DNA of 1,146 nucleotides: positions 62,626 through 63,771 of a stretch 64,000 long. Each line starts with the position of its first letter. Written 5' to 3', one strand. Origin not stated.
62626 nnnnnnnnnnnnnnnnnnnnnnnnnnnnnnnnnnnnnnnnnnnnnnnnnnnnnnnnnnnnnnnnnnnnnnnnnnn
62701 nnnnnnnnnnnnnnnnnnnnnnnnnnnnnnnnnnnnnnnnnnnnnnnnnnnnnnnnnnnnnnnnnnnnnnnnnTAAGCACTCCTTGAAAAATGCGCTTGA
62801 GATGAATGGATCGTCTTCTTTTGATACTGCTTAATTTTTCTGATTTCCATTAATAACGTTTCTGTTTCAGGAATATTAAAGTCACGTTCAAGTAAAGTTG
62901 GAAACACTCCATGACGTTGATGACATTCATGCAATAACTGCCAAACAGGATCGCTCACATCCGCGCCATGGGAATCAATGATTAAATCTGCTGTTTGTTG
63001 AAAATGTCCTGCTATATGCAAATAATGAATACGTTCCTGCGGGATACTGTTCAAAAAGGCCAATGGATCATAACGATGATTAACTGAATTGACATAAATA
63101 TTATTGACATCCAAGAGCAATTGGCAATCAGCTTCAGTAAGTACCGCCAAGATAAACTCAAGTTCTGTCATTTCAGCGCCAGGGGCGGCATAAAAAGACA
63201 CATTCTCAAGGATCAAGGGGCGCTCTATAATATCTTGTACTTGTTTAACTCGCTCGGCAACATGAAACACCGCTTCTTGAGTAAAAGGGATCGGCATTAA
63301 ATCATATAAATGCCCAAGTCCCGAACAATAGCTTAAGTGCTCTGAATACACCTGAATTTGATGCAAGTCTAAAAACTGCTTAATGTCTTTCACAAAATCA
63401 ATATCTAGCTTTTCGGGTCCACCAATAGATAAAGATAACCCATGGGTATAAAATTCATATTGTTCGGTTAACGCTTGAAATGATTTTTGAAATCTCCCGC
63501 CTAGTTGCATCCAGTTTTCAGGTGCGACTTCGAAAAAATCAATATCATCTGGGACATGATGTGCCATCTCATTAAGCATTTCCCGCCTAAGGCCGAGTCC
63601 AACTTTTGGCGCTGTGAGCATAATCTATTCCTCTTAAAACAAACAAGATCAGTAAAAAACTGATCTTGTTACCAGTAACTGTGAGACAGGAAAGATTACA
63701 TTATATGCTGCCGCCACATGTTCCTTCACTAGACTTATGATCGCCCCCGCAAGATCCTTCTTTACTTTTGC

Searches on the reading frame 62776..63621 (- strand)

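Call 89: search_protein_families(library=pfam, proteins=[window:62776-63621:-], max_evalue=0.001)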
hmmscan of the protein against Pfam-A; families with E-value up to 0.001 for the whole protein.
window:62776-63621:- (282 aa): 1 family
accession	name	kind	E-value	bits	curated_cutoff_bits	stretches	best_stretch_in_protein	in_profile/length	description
PF05114.20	MbnB_TglH_ChrH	-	2.6e-105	351.8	25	1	7-267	2-262/263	RiPP precursor modification enzyme MbnB/TglH/ChrH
